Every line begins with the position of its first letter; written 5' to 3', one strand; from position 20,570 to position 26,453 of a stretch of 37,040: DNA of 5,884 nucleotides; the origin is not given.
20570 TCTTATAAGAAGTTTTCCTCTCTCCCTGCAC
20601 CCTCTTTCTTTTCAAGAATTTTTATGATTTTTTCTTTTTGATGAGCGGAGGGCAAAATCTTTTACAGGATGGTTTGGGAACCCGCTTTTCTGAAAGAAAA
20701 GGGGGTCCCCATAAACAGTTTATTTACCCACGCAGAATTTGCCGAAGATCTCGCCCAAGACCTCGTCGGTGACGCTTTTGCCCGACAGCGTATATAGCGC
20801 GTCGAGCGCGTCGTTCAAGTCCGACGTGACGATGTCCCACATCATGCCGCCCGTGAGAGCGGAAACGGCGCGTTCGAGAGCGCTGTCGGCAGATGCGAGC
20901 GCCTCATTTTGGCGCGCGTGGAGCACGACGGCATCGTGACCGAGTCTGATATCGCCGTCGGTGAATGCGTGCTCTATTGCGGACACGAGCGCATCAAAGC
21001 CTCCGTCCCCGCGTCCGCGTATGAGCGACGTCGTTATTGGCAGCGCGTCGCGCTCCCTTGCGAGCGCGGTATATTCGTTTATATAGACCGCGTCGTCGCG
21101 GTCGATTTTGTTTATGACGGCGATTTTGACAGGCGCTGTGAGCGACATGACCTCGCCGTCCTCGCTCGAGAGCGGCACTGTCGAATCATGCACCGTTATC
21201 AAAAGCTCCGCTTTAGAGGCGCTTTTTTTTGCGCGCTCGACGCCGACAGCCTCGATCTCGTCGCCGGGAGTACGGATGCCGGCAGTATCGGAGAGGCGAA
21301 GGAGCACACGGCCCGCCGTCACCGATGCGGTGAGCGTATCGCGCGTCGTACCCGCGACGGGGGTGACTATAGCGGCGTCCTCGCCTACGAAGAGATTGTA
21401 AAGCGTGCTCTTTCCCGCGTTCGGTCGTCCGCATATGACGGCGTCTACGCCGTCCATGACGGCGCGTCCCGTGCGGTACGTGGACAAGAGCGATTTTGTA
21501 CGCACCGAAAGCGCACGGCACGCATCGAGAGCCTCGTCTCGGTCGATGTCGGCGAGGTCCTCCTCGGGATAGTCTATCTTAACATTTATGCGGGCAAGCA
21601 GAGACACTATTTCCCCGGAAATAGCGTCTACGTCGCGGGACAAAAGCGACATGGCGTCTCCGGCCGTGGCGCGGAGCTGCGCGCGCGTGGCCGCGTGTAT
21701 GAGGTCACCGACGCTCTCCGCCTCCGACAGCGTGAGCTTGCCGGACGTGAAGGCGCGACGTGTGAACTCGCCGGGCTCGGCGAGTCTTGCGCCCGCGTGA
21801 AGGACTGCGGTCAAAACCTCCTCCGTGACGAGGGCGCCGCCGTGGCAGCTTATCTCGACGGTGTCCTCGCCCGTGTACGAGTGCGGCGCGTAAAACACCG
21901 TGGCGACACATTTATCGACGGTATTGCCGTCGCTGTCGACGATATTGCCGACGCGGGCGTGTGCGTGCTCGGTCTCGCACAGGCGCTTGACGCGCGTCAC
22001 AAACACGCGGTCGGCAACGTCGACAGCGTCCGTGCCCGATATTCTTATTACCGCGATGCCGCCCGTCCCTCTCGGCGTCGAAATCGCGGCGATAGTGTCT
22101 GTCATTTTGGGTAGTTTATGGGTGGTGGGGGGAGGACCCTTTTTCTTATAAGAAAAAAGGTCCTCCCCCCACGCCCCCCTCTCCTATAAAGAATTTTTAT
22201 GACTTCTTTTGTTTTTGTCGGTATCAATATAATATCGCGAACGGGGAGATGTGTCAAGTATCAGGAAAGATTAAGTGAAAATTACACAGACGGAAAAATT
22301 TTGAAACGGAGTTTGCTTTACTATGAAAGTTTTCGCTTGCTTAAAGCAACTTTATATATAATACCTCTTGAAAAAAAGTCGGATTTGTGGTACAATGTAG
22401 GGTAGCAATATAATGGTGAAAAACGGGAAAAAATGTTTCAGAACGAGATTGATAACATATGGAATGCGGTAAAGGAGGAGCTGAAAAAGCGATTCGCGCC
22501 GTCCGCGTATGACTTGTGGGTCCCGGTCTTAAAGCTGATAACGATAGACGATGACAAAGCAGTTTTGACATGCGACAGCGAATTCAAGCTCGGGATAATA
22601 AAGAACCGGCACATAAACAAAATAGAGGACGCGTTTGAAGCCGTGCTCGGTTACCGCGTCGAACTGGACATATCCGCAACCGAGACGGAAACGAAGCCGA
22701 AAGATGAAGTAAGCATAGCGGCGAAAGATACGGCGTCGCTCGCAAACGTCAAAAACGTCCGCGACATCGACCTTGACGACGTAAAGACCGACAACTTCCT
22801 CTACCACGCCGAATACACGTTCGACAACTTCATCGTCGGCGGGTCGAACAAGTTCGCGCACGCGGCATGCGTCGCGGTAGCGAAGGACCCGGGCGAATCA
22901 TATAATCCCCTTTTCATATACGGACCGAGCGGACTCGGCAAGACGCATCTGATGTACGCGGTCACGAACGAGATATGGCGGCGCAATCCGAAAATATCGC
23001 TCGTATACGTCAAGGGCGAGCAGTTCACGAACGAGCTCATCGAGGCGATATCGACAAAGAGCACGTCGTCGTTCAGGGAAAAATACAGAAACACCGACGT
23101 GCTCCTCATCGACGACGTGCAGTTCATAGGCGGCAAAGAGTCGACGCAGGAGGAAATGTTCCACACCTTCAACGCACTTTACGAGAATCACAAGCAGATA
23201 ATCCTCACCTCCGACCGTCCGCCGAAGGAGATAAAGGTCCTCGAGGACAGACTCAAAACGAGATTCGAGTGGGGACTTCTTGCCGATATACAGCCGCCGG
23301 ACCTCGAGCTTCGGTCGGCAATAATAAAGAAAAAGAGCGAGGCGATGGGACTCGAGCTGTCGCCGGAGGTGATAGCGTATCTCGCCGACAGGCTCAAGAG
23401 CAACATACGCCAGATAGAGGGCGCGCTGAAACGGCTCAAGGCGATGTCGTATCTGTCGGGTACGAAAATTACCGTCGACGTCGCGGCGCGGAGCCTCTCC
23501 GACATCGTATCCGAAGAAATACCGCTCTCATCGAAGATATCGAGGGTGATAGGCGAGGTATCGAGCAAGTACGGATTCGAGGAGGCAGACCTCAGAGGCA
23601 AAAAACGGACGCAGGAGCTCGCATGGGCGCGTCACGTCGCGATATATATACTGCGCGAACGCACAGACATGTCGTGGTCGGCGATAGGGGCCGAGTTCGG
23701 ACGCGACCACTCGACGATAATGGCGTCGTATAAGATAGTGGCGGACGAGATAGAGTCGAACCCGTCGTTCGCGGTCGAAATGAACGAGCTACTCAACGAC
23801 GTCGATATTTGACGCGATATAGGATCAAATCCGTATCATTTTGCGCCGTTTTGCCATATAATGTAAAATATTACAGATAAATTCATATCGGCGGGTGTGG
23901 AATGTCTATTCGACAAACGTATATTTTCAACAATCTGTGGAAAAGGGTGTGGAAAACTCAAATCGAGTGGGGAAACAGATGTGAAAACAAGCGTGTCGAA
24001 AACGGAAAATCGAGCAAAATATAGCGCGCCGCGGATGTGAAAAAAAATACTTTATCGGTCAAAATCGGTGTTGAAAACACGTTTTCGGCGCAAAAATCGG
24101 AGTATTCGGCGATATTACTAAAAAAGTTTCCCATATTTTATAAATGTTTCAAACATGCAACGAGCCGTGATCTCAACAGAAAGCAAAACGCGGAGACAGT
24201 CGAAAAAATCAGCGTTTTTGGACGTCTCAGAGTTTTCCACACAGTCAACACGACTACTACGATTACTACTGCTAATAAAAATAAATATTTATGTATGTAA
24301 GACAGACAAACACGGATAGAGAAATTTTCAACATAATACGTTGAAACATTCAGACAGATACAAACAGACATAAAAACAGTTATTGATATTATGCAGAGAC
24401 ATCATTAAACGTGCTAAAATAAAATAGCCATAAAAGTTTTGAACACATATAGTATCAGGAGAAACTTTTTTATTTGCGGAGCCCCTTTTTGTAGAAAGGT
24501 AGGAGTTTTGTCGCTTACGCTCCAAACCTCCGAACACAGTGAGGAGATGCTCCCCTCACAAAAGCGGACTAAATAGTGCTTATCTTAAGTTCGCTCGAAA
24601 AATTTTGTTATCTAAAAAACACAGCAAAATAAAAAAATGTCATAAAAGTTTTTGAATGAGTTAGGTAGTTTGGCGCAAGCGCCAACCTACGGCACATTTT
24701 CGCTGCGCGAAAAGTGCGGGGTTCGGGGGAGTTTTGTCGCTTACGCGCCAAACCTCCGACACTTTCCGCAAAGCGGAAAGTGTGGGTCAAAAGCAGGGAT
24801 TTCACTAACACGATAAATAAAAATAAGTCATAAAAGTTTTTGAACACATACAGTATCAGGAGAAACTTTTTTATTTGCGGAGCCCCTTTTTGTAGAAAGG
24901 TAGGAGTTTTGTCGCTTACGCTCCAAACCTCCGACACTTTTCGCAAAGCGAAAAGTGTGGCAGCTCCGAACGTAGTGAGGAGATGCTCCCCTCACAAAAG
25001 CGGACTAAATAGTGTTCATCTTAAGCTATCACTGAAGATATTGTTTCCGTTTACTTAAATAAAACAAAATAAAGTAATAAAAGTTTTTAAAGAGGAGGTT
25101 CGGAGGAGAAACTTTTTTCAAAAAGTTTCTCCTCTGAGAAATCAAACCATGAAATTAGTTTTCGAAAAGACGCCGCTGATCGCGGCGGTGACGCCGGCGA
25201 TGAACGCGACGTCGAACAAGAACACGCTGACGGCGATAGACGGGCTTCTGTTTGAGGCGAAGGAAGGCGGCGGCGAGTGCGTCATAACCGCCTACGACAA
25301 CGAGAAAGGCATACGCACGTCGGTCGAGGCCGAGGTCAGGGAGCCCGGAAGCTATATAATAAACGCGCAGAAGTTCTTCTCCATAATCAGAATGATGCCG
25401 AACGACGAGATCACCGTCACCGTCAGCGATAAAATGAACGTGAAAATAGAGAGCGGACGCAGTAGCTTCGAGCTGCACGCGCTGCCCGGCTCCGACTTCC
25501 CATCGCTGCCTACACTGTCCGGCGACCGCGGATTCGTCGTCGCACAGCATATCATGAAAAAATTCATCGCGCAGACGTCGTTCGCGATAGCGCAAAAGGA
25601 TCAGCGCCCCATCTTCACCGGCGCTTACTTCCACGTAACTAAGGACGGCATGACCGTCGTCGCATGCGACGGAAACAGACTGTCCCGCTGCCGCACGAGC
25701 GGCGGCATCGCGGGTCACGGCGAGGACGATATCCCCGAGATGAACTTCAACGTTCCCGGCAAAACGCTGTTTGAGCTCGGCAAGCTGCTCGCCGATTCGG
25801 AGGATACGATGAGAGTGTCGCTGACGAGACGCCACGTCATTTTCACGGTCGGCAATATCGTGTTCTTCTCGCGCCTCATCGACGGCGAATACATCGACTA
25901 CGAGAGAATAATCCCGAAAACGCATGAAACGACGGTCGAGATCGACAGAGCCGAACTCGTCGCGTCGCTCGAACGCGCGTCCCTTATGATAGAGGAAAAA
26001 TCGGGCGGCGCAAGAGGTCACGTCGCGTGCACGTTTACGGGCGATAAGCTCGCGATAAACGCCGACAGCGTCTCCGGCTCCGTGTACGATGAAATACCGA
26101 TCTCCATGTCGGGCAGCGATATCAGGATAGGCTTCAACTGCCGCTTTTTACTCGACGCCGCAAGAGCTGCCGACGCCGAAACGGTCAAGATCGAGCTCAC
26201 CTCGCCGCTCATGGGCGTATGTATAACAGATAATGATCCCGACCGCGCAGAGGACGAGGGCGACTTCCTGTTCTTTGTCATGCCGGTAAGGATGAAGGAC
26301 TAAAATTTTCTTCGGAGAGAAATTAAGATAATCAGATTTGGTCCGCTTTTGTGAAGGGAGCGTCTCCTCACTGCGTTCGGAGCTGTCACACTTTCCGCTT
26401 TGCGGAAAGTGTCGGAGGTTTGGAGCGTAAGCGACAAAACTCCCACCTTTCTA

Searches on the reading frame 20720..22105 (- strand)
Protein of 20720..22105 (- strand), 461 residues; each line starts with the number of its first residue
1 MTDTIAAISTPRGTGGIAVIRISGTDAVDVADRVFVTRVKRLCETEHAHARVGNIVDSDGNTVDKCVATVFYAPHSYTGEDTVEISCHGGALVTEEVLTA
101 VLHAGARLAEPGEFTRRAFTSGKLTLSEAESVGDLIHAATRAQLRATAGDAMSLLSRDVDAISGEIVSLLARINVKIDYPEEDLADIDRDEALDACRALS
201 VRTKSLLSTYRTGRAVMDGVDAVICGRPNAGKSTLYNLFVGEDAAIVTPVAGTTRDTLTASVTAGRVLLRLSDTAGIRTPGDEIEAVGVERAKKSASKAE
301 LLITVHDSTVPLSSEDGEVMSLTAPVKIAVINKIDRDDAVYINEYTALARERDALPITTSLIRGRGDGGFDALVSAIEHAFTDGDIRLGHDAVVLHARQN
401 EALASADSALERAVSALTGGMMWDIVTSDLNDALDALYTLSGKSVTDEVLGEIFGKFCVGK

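Call 67: search_protein_families(library=pfam, proteins=[window:20720-22105:-], max_evalue=0.00001)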
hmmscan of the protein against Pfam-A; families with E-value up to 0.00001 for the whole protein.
window:20720-22105:- (461 aa): 3 families
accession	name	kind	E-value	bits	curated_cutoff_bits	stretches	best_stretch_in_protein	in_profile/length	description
PF10396.14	TrmE_N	-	5.8e-42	143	29.8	1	4-123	1-117/117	GTP-binding protein TrmE N-terminus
PF12631.12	MnmE_helical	-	1.8e-41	143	40.1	1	126-458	1-211/211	MnmE helical domain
PF01926.29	MMR_HSR1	-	2.9e-19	69.7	21.9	1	222-333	2-113/113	50S ribosome-binding GTPase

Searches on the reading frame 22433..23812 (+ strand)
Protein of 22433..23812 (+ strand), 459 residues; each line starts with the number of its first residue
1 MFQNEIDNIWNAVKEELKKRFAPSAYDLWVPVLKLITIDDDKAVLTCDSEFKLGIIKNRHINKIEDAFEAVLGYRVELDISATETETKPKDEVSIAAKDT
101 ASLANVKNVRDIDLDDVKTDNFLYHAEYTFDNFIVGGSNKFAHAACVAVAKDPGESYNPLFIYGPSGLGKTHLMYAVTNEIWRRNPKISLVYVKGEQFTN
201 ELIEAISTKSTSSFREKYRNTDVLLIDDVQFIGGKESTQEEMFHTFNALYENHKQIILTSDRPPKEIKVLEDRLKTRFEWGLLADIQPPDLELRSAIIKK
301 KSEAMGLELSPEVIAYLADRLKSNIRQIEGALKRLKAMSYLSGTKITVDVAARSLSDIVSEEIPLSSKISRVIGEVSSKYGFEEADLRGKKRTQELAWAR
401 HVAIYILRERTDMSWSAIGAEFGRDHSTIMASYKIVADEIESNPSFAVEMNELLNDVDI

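Call 67: search_protein_families(library=pfam, proteins=[window:22433-23812:+], max_evalue=0.00001)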
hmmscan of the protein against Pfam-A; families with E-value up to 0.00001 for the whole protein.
window:22433-23812:+ (459 aa): 7 families
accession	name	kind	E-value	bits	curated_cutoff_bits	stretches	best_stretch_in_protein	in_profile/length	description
PF00308.24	Bac_DnaA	-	3.6e-69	232.5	23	1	126-284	3-161/162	Bacterial DnaA ATPAse domain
PF08299.17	Bac_DnaA_C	-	2.7e-21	75.8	31.5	1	370-434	2-67/69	Bacterial dnaA protein helix-turn-helix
PF00004.35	AAA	-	7.8e-10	39.7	21.2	1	161-278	2-127/131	ATPase family associated with various cellular activities (AAA)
PF01695.23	IstB_IS21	-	1.4e-09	38.3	24.1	1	160-265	95-197/238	IstB-like ATP binding protein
PF11638.13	DnaA_N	-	1.8e-07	31.2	24.6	1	8-69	2-64/65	DnaA N-terminal domain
PF01637.24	ATPase_2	-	3.7e-06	27.4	33.2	0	155-261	18-117/225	ATPase domain predominantly from Archaea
PF13173.12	AAA_14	-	6.3e-06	26.7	27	0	158-260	3-97/129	AAA domain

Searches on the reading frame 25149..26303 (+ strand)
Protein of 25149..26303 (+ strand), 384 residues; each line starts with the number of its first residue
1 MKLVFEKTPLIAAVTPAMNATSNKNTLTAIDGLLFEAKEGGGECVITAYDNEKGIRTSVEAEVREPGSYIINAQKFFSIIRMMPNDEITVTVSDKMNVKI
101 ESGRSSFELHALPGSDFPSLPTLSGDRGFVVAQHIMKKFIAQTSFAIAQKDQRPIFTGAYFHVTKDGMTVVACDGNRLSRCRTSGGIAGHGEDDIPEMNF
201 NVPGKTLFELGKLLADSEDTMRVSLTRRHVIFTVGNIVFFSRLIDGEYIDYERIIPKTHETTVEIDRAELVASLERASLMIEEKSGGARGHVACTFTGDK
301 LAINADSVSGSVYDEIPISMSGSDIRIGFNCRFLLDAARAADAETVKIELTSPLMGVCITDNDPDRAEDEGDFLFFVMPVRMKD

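Call 67: search_protein_families(library=pfam, proteins=[window:25149-26303:+], max_evalue=0.00001)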
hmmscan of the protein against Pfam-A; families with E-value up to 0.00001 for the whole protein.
window:25149-26303:+ (384 aa): 3 families
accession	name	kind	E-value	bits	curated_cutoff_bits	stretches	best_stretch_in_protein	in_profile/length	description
PF02767.21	DNA_pol3_beta_2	-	7.7e-27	94.3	27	1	131-248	2-114/116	DNA polymerase III beta subunit, central domain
PF00712.24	DNA_pol3_beta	-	4.1e-26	91.9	24.4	1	1-121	1-120/120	DNA polymerase III beta subunit, N-terminal domain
PF02768.20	DNA_pol3_beta_3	-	1.6e-14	54.2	27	1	253-363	2-109/121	DNA polymerase III beta subunit, C-terminal domain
